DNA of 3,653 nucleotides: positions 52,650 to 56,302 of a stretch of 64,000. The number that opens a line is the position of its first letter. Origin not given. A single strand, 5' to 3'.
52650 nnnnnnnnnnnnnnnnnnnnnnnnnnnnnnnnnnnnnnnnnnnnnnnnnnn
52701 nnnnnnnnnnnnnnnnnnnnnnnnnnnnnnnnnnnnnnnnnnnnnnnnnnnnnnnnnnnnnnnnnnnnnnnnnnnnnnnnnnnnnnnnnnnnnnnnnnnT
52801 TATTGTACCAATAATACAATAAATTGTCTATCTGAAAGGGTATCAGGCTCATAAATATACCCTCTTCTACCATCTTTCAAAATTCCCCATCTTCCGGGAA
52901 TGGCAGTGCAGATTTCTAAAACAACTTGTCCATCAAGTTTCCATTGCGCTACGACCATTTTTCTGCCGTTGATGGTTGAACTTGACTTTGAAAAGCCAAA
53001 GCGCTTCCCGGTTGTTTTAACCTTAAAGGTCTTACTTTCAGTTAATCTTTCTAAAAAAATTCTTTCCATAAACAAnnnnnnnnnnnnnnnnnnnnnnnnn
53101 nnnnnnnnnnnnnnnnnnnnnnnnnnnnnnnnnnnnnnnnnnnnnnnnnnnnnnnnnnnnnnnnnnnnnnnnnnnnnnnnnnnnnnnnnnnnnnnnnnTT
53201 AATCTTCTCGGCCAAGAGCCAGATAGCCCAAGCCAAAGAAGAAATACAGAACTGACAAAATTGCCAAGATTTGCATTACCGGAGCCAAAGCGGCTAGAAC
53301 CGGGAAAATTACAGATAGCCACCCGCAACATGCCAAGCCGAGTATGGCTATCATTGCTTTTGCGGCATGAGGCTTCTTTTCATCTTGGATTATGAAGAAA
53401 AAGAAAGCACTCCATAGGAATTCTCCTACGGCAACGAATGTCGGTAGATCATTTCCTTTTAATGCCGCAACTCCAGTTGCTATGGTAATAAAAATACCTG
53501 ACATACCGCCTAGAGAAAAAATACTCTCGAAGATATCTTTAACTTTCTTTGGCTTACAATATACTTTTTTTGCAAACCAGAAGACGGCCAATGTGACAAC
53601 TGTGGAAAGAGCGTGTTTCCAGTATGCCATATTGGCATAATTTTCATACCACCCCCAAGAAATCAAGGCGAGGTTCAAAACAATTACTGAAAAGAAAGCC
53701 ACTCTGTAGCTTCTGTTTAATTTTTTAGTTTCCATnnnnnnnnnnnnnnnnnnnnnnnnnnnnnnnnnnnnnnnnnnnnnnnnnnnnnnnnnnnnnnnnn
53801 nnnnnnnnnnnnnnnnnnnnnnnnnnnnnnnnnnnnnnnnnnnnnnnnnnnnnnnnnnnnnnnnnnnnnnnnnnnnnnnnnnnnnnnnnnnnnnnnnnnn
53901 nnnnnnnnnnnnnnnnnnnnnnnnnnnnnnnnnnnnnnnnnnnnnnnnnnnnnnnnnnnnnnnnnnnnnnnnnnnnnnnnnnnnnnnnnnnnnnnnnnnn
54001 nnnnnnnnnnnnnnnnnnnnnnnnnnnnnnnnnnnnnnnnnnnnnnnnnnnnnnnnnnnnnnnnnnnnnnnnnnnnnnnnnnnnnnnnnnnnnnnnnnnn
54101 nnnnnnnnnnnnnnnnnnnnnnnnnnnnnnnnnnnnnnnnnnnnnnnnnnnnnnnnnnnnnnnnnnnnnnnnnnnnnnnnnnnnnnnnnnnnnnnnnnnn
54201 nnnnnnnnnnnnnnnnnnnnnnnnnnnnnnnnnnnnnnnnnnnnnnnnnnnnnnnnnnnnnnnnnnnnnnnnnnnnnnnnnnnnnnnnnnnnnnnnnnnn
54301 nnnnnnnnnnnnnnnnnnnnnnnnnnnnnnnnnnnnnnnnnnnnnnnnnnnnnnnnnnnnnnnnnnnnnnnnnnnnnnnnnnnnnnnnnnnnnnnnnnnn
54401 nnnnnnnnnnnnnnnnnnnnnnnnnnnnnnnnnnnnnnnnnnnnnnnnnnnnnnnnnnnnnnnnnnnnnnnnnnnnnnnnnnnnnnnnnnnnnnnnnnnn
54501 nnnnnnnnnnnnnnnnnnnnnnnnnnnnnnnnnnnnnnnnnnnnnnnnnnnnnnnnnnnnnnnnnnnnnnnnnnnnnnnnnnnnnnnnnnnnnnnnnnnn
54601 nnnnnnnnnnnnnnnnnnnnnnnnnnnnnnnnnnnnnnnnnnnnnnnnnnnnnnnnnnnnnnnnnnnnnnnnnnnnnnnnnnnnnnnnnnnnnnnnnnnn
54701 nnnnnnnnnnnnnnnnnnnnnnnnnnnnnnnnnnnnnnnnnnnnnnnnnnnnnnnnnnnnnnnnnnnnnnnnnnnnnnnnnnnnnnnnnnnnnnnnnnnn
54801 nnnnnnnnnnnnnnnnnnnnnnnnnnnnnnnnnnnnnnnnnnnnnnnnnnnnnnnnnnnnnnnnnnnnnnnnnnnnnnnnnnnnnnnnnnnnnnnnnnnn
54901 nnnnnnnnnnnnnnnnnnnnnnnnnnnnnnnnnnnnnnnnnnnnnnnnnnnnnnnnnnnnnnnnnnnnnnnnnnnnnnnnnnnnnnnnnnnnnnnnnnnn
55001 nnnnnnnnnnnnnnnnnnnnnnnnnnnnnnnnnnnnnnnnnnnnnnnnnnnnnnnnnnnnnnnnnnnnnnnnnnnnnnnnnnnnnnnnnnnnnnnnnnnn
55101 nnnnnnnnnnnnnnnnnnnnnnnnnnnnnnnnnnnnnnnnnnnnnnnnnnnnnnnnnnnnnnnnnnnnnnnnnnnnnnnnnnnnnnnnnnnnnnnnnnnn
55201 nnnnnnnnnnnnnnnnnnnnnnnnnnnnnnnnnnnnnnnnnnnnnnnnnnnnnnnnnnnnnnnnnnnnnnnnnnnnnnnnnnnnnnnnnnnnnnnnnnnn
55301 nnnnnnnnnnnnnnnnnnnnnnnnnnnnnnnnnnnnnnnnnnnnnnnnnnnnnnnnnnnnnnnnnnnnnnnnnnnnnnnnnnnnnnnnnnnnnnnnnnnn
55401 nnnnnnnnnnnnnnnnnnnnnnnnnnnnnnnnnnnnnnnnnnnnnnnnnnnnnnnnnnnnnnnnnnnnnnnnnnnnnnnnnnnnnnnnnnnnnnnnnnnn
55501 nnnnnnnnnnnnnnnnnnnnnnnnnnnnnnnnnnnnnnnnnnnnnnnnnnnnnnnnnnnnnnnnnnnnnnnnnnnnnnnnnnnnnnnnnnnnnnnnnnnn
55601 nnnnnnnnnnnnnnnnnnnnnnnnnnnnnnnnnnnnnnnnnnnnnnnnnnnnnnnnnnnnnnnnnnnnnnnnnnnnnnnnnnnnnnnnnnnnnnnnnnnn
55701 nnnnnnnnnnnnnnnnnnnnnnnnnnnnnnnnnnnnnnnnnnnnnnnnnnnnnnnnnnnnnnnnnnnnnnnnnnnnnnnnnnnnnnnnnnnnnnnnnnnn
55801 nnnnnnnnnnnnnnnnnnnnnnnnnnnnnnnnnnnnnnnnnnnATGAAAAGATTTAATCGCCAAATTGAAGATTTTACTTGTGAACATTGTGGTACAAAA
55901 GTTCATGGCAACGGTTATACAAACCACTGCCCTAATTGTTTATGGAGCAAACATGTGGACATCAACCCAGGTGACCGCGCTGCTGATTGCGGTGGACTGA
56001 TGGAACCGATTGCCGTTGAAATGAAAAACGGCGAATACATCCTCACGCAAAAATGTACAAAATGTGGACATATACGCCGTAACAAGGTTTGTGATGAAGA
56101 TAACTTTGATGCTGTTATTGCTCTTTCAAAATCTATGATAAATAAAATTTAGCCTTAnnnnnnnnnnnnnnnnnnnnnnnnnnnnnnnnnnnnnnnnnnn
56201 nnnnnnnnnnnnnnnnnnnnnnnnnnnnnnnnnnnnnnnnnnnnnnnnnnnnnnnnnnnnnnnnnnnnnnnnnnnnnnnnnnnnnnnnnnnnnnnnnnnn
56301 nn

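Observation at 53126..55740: Duplicated cassette beside an S41 peptidase: conserved flanks, strongly diverged 4-TM protein cores, and a relic of the peptidase 3' end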

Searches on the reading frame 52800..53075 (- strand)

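Call 7: search_protein_families(library=pfam, proteins=[window:52800-53075:-], max_evalue=0.1)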
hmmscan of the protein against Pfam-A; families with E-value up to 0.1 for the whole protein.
window:52800-53075:- (91 aa): 1 family
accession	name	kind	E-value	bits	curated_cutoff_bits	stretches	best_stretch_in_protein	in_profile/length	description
PF18675.7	HepII_C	-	0.0035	17.7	26.1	1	27-76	18-66/88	Heparinase II C-terminal domain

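Call 8: search_protein_families(library=ncbifam, proteins=[window:52800-53075:-], max_evalue=0.1)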
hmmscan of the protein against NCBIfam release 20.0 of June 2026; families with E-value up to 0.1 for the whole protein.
window:52800-53075:- (91 aa): 0 families

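Call 36: search_protein_families(library=padloc, proteins=[window:52800-53075:-], max_evalue=0.1)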
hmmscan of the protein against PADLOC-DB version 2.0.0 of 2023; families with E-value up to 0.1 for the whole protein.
window:52800-53075:- (91 aa): 0 families

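Call 70: search_protein_families(library=phrogs, proteins=[window:52800-53075:-], max_evalue=0.1)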
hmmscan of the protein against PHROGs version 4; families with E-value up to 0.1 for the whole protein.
window:52800-53075:- (91 aa): 0 families

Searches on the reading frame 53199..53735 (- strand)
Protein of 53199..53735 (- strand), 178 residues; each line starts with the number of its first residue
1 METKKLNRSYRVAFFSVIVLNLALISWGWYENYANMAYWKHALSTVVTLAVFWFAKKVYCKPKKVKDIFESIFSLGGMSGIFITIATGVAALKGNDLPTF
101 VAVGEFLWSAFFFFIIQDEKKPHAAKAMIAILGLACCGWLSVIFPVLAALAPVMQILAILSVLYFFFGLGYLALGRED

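Call 7: search_protein_families(library=pfam, proteins=[window:53199-53735:-], max_evalue=0.1)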
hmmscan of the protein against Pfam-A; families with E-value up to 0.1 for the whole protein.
window:53199-53735:- (178 aa): 0 families

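Call 8: search_protein_families(library=ncbifam, proteins=[window:53199-53735:-], max_evalue=0.1)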
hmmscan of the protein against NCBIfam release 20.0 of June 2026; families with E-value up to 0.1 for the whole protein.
window:53199-53735:- (178 aa): 0 families

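Call 21: find_homologous_proteins(query=window:53199-53735:-, max_evalue=0.01)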
Query window:53199-53735:- (178 aa): 2 proteins with E <= 0.01 among 902 candidates.
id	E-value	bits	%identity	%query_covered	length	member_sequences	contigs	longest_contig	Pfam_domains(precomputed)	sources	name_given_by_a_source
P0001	1.4e-111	388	100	100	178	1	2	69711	-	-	-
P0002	5.4e-54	201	52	100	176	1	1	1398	-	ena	-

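Call 24: find_encoding_contigs(protein=P0002, flank=6000, max_places=4)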
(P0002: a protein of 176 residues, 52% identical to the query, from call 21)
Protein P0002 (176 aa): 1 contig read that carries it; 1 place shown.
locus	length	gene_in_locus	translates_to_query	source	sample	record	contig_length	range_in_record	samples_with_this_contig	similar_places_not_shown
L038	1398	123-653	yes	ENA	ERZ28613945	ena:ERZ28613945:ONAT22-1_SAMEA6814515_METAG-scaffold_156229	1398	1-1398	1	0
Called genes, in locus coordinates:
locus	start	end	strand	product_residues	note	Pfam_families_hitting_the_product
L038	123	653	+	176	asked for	-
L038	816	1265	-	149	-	PF01797:Y1_Tnp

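Call 36: search_protein_families(library=padloc, proteins=[window:53199-53735:-], max_evalue=0.1)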
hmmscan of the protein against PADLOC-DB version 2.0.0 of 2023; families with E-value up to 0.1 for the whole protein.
window:53199-53735:- (178 aa): 1 family
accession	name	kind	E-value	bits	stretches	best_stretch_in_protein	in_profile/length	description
PDLC00635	ZorA2|ZorA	-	0.074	10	1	38-99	18-79/505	MotA/ExbB/TolQ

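Call 70: search_protein_families(library=phrogs, proteins=[window:53199-53735:-, P0002], max_evalue=0.1)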
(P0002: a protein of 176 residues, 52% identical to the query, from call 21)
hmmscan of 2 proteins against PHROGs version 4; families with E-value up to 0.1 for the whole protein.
window:53199-53735:- (178 aa): 0 families

P0002 (176 aa): 0 families

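Call 84: find_encoding_contigs(protein=P0001, flank=5000, max_places=4)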
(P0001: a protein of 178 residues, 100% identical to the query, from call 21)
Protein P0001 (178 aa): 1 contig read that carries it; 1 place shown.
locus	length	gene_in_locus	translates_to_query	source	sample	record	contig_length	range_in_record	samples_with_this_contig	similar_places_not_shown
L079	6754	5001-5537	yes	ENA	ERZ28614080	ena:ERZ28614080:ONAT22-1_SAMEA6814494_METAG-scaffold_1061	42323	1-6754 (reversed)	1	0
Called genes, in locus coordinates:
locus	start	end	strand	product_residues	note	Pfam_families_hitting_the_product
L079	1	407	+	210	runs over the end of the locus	PF00574:CLP_protease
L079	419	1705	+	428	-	PF06689:zf-C4_ClpX, PF01078:Mg_chelatase (faint), PF00004:AAA, PF07724:AAA_2, PF07728:AAA_5 (faint), PF10431:ClpB_D2-small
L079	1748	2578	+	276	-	PF01966:HD (weak)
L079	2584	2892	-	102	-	PF12647:RNHCP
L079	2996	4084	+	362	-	PF03572:Peptidase_S41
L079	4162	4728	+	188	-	-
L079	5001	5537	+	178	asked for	-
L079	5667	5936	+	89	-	-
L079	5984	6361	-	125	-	-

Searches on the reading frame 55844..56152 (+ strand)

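Call 7: search_protein_families(library=pfam, proteins=[window:55844-56152:+], max_evalue=0.1)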
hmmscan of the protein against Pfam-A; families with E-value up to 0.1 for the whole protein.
window:55844-56152:+ (102 aa): 12 families
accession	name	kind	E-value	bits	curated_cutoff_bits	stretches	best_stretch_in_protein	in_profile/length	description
PF12647.12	RNHCP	-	1.2e-31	109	24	1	9-90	2-88/90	RNHCP domain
PF12773.13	DZR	-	0.00054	20.5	27.3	1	9-33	11-31/45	Double zinc ribbon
PF07282.18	Cas12f1-like_TNB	-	0.0013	19.3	26.3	0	64-85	25-45/60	Cas12f1-like, TNB domain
PF08209.17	Sgf11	-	0.0013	18.6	26.4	1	9-33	3-27/33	Sgf11 (transcriptional regulation protein)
PF23455.1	DUF7129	-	0.0084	16.3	30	1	11-32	12-33/45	Domain of unknown function (DUF7129)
PF18912.6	DZR_2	-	0.02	15.2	27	0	8-32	34-55/56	Double zinc ribbon domain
PF18930.5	DUF5679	-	0.027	15.1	27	0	54-75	13-34/40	Domain of unknown function (DUF5679)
PF16503.10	zn-ribbon_14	-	0.032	14.1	34.9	1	69-83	1-15/32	Zinc-ribbon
PF22747.2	Zn_ribbon_DUF2089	-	0.065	13.8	27.6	1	7-23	9-25/32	DUF2089 zinc ribbon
PF03107.22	C1_2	-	0.067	14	26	1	8-36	15-43/48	C1 domain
PF17032.10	Zn_ribbon_15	-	0.072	14.3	28.9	0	11-32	53-72/73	zinc-ribbon family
PF23458.2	DUF7130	-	0.098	13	35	0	11-34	54-78/89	Domain of unknown function (DUF7130)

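Call 8: search_protein_families(library=ncbifam, proteins=[window:55844-56152:+], max_evalue=0.1)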
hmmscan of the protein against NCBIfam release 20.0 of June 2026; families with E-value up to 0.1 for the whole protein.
window:55844-56152:+ (102 aa): 8 families
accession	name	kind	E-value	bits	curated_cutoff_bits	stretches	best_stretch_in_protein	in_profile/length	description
NF001646.0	PRK00420.1-3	equivalog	0.0064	16.8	117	0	56-76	8-28/117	hypothetical protein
NF011481.0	PRK14890.1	equivalog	0.0087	16.1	61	0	7-32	6-33/61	putative Zn-ribbon RNA-binding protein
NF045720.1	rubredox_RCKP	subfamily_domain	0.028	14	45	1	11-32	4-25/34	RCKP-type rubredoxin-like domain-containing protein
TIGR03826.1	YvyF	hypoth_equivalog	0.034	14.1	124.15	0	11-33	82-104/137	TIGR03826 family flagellar region protein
NF041603.1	Cys_rich_47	subfamily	0.041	14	35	0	62-78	21-37/39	PSPA7_2676 family Cys-rich small protein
NF041909.1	HVO_2753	equivalog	0.053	13.4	80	0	9-32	8-32/59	HVO_2753 family zinc finger protein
TIGR04165.1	methano_modCys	hypoth_equivalog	0.062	13.6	60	0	68-77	36-45/50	TIGR04165 family Cys-rich peptide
NF001605.0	PRK00398.1-2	equivalog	0.074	12.9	63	1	12-32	3-24/43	DNA-directed RNA polymerase subunit P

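Call 36: search_protein_families(library=padloc, proteins=[window:55844-56152:+], max_evalue=0.1)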
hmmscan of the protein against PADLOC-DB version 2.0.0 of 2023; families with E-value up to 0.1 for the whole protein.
window:55844-56152:+ (102 aa): 2 families
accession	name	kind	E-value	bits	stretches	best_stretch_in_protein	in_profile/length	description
PDLC01699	Cas12f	-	0.0071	13.7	1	57-89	339-370/399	CAS-V-F; effector__SPE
PDLC00932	Cas12u3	-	0.021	12.2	1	58-88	337-366/398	Cas12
